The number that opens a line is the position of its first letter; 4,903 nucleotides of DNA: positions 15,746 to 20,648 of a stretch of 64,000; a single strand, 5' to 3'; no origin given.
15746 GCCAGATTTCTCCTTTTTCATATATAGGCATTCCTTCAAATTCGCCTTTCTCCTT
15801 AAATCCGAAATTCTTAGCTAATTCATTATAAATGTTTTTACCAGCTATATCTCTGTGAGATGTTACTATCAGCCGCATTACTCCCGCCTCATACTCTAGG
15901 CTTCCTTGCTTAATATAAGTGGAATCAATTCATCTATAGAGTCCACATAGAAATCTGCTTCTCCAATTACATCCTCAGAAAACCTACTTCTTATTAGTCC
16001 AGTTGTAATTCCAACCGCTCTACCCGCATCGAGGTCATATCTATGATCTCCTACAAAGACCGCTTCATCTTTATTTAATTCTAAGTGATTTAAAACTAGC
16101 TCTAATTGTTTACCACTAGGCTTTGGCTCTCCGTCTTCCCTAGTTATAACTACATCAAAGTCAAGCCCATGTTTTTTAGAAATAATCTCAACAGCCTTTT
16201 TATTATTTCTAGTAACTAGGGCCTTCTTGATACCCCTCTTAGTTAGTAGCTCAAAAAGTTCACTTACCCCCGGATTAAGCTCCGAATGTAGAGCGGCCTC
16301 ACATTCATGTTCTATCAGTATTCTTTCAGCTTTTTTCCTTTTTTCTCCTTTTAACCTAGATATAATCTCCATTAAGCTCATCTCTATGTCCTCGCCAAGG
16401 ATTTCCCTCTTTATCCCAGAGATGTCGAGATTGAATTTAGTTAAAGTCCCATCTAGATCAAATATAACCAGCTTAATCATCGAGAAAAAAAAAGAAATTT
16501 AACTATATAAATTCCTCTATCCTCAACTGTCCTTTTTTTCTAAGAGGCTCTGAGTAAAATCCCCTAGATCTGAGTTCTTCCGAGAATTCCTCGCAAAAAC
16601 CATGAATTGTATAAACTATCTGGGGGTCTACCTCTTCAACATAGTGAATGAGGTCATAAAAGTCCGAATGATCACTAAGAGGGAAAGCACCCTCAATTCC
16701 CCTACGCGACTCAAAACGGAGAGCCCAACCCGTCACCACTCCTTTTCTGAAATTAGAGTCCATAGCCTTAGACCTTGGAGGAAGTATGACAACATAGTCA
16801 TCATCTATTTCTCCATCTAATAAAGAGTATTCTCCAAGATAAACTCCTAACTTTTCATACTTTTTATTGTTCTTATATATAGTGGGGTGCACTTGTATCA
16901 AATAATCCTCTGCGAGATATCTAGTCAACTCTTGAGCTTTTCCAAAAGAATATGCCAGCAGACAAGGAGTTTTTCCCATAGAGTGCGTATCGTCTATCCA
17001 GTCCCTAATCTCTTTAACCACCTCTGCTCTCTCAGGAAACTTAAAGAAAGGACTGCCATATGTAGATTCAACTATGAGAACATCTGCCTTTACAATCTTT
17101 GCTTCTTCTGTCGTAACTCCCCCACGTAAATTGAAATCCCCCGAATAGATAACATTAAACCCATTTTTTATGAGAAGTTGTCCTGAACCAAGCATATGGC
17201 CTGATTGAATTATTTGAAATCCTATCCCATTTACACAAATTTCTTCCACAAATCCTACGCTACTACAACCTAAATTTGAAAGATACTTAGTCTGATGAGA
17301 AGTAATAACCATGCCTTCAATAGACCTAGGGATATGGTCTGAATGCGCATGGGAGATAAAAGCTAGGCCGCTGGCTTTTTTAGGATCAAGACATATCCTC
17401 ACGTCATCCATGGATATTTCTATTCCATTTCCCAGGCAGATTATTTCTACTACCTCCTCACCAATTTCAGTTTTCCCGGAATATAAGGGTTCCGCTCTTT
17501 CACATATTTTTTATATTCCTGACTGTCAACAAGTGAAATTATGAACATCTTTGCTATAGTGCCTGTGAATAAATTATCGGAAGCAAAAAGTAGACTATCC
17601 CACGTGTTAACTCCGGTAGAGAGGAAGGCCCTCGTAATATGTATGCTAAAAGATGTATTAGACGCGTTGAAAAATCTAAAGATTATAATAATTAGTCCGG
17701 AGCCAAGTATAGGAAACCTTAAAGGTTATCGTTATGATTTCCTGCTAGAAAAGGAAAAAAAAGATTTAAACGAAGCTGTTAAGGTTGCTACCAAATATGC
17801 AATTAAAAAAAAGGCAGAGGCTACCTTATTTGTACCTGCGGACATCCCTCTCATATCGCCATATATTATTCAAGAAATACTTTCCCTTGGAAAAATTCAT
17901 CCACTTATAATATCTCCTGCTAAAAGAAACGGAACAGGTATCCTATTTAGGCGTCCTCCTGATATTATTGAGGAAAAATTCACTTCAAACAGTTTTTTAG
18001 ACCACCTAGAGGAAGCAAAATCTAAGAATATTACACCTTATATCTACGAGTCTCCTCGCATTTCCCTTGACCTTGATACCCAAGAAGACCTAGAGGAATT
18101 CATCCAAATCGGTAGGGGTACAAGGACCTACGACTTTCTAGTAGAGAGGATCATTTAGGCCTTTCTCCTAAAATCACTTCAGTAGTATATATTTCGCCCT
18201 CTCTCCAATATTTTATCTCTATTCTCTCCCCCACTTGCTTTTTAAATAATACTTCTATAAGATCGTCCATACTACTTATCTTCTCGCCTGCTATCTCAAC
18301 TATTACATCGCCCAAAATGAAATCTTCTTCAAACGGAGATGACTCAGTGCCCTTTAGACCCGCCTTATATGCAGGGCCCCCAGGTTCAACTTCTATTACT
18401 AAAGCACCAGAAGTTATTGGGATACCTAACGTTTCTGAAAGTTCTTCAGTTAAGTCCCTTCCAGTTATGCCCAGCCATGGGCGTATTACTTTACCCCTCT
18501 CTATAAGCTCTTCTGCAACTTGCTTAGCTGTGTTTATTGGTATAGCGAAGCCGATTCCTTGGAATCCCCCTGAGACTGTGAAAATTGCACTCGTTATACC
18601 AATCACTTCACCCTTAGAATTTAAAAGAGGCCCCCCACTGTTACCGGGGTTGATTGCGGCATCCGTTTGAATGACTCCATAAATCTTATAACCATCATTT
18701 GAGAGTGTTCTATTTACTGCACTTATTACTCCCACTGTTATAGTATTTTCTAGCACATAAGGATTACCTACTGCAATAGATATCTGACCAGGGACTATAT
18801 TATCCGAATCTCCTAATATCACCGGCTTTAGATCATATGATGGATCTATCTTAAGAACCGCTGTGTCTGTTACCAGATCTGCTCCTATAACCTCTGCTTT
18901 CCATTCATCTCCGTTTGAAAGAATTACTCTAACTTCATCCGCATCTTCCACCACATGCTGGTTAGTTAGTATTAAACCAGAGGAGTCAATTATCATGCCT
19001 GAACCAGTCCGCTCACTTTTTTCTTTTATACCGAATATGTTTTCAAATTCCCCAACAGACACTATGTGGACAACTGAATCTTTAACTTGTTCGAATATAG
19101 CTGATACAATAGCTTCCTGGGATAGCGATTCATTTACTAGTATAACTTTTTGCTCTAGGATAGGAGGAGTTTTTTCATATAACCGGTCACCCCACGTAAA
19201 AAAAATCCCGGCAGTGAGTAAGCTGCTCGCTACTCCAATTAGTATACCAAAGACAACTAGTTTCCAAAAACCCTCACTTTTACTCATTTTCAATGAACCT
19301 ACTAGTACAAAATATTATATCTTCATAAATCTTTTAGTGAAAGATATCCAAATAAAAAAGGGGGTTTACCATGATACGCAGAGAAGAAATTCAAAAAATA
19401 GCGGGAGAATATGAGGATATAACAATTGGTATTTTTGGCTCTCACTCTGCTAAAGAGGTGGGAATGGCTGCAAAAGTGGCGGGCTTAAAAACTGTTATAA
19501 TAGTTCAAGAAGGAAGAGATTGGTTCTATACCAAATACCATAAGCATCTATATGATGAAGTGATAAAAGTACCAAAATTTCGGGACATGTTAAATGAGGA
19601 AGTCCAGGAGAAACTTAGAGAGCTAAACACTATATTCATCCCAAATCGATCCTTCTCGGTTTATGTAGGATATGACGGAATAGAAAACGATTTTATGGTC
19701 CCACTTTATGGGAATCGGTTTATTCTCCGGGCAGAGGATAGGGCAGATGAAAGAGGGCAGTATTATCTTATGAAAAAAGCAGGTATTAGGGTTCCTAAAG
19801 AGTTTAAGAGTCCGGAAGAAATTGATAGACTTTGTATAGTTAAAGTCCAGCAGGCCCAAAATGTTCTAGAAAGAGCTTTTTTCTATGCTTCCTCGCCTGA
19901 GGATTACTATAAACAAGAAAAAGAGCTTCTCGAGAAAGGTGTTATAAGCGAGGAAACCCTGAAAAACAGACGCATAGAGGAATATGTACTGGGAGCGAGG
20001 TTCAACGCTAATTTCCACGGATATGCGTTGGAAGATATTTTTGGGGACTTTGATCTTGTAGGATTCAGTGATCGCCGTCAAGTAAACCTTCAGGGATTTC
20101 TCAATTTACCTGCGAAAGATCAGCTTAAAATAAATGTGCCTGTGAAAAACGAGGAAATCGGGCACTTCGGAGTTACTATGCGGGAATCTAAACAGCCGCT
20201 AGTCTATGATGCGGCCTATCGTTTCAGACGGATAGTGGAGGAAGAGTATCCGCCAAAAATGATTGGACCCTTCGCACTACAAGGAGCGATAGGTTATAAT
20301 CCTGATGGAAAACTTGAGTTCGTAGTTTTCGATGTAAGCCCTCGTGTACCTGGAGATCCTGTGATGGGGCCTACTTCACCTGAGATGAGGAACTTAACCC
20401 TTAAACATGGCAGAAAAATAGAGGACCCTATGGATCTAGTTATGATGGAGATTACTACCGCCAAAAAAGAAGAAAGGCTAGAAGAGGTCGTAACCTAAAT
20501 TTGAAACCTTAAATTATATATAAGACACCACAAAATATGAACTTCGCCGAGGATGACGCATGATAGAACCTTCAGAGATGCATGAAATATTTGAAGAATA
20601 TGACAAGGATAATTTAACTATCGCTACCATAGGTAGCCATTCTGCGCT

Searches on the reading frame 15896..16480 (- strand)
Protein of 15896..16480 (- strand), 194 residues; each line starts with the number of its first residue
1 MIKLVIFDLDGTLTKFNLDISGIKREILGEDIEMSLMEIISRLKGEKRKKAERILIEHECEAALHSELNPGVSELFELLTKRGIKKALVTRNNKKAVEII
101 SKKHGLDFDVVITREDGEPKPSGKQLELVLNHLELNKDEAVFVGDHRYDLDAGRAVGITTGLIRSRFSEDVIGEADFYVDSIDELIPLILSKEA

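Call 35: search_protein_families(library=pfam, proteins=[window:15896-16480:-], max_evalue=0.00001)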
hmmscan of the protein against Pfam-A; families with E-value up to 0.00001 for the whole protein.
window:15896-16480:- (194 aa): 4 families
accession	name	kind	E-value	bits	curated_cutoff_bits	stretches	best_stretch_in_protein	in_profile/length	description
PF00702.32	Hydrolase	-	2e-21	77.7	26.4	1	2-157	1-191/191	haloacid dehalogenase-like hydrolase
PF13419.12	HAD_2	-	1.5e-20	74.5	23.8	1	5-160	1-175/178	Haloacid dehalogenase-like hydrolase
PF12710.13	HAD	-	2.4e-09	38.3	27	1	5-153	1-188/189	haloacid dehalogenase-like hydrolase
PF13242.12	Hydrolase_like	-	5e-07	30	22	1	120-184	4-74/75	HAD-hyrolase-like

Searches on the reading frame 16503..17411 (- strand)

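Call 15: search_protein_families(library=ncbifam, proteins=[window:16503-17411:-], max_evalue=0.00001)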
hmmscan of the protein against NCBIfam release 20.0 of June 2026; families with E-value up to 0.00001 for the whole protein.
window:16503-17411:- (302 aa): 3 families
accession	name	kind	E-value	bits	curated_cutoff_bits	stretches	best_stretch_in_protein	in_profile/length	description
TIGR04122.1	Xnuc_lig_assoc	equivalog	1e-48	165.8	325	1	7-291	17-320/326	ligase-associated DNA damage response exonuclease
TIGR03675.1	arCOG00543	equivalog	1.8e-11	43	580.2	1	65-168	316-424/631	beta-CASP ribonuclease aCPSF1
NF045584.1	cas14_MBL_CASP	equivalog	1.9e-11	43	800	1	60-168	135-242/612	type VII CRISPR-associated protein Cas14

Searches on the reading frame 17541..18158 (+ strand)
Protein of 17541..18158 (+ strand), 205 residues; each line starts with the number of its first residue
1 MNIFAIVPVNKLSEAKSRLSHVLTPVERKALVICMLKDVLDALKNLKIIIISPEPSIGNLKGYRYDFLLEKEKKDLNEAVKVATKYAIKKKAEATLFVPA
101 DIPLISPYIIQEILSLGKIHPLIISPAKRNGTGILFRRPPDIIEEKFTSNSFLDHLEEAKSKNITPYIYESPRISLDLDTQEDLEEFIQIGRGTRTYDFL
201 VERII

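Call 35: search_protein_families(library=pfam, proteins=[window:17541-18158:+], max_evalue=0.00001)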
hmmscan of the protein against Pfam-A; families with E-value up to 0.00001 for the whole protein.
window:17541-18158:+ (205 aa): 1 family
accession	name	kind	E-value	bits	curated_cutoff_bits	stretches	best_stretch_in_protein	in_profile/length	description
PF01983.22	CofC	-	4.8e-45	153.8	22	1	5-200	3-195/217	Guanylyl transferase CofC like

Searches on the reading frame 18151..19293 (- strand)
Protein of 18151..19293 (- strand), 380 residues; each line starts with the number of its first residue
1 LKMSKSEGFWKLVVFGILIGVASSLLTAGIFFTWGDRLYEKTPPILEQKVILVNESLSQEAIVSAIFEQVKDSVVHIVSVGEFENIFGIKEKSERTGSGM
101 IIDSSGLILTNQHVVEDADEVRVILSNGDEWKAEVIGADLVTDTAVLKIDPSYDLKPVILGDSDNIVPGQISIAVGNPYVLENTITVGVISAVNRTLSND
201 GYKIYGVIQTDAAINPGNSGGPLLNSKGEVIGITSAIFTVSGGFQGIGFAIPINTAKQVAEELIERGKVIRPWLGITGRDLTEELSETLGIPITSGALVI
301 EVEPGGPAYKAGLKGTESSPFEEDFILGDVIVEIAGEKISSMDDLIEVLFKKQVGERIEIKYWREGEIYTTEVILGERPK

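Call 15: search_protein_families(library=ncbifam, proteins=[window:18151-19293:-], max_evalue=0.00001)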
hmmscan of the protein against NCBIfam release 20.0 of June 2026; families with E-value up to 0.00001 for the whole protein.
window:18151-19293:- (380 aa): 12 families
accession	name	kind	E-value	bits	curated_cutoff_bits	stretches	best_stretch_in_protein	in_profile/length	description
TIGR02037.1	degP_htrA_DO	subfamily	6.3e-97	325.2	416.2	1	90-378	55-330/434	Do family serine endopeptidase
NF041521.1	HhoA_HhoB_HtrA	equivalog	3.7e-79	266.4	450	1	90-374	52-330/335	HhoA/HhoB/HtrA family serine endopeptidase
NF047968.1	SerProtHtrA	equivalog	2.1e-76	257.6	470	1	41-373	29-355/357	serine protease HtrA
TIGR02038.1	protease_degS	equivalog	4.8e-64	216.7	422.95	1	69-379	53-350/351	outer membrane-stress sensor serine endopeptidase DegS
NF007526.1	PRK10139.1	equivalog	1.7e-63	214.9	756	1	92-376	88-360/456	serine endoprotease DegQ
NF008189.1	PRK10942.1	equivalog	1.7e-61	208.1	720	1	89-375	107-381/477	serine endoprotease DegP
NF008147.1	PRK10898.1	equivalog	1.1e-58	199.1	408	1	91-378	74-350/352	outer membrane-stress sensor serine endopeptidase DegS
NF050055.1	SerProtHtrAMycob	equivalog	3.2e-54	184.7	800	1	65-373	206-496/502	serine protease HtrA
NF053637.1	SerProtHtrAspr2045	equivalog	2.8e-51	174.7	650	1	47-375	46-386/394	serine protease HtrA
NF040960.1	MamE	equivalog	6.2e-50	170.4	800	1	91-263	118-293/659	magnetosome formation protease MamE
NF033740.0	MarP_fam_protase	equivalog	2.9e-23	82.5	250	1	58-263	181-377/390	MarP family serine protease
NF040961.1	MamO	equivalog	1.2e-19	70.1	800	1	73-253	77-257/648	magnetosome protein MamO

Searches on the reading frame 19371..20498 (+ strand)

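Call 15: search_protein_families(library=ncbifam, proteins=[window:19371-20498:+], max_evalue=0.00001)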
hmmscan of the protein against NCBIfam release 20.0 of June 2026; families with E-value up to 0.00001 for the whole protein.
window:19371-20498:+ (375 aa): 6 families
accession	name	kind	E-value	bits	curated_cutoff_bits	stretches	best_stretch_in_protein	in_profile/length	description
NF009780.0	PRK13278.1-5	equivalog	7.4e-76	255.4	556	1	1-375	1-361/361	formate--phosphoribosylaminoimidazolecarboxamide ligase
NF009783.0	PRK13278.2-4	equivalog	7.9e-61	205.9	590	1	4-374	2-355/356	formate--phosphoribosylaminoimidazolecarboxamide ligase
NF009779.0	PRK13278.1-3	equivalog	5.9e-39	134.1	580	1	18-375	4-333/333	formate--phosphoribosylaminoimidazolecarboxamide ligase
NF009778.0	PRK13278.1-1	equivalog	2.4e-34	118.9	570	1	17-328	20-313/356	formate--phosphoribosylaminoimidazolecarboxamide ligase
NF009781.0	PRK13278.1-6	subfamily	2.5e-30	105.6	603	1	1-374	1-355/356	formate--phosphoribosylaminoimidazolecarboxamide ligase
NF009782.0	PRK13278.2-1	equivalog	1.2e-14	54.4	482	1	19-375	3-310/310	formate--phosphoribosylaminoimidazolecarboxamide ligase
